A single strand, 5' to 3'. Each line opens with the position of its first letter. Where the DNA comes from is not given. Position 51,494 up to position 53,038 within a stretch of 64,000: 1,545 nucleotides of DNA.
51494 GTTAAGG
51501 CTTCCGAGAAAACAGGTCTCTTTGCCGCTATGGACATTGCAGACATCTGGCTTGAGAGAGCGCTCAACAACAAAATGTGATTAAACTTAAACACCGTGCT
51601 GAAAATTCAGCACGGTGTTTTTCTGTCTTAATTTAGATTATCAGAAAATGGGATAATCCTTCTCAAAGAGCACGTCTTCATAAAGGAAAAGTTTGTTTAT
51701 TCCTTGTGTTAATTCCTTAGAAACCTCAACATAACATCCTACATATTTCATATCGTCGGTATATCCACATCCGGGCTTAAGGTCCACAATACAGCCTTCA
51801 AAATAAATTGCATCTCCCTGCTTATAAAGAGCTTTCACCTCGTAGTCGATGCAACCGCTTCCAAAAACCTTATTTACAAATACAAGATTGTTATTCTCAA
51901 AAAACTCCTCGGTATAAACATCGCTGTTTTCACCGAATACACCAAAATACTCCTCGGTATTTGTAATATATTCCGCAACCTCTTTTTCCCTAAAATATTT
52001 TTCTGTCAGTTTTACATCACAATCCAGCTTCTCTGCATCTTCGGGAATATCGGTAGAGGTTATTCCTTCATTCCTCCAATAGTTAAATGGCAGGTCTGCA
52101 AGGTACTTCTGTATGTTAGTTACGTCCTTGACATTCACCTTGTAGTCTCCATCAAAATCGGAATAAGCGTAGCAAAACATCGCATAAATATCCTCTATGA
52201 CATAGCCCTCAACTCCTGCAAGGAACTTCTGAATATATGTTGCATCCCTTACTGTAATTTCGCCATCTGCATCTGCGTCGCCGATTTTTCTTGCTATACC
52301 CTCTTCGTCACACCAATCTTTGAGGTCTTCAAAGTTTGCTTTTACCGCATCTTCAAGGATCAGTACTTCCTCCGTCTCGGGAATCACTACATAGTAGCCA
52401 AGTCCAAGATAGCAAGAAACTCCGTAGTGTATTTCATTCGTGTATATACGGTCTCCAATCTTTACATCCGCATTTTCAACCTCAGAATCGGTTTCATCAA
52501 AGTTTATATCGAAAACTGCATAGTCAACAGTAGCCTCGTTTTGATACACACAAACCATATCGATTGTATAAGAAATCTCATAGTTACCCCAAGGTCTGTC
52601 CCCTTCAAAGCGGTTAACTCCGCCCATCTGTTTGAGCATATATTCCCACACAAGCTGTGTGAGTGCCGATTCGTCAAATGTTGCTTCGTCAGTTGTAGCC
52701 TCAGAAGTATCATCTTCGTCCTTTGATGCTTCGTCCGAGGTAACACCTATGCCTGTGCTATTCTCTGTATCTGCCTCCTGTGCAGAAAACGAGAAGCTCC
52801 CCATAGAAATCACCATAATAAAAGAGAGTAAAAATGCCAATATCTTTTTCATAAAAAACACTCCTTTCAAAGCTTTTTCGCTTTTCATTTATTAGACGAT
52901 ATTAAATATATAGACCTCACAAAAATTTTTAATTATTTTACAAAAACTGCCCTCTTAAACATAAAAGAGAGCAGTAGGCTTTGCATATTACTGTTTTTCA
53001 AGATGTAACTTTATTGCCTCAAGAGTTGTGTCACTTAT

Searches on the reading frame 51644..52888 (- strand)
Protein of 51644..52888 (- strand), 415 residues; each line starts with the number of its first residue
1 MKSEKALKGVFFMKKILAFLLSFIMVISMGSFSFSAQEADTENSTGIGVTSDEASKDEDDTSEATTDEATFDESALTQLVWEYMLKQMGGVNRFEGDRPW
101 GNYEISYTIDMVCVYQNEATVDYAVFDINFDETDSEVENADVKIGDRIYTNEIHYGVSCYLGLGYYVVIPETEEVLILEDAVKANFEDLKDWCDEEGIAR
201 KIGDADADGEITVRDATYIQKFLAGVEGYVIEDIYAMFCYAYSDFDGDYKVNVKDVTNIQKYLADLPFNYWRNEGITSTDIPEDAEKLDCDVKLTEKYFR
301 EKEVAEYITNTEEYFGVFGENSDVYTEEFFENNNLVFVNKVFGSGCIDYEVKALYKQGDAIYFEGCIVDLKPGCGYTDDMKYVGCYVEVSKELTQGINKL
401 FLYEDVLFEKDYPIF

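Call 50: search_protein_families(library=pfam, proteins=[window:51644-52888:-], max_evalue=0.01)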
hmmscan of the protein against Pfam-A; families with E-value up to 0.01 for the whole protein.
window:51644-52888:- (415 aa): 1 family
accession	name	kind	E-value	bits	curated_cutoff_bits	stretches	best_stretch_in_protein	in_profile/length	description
PF00404.24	Dockerin_1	-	0.00019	22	22.9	0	242-282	1-39/57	Dockerin type I domain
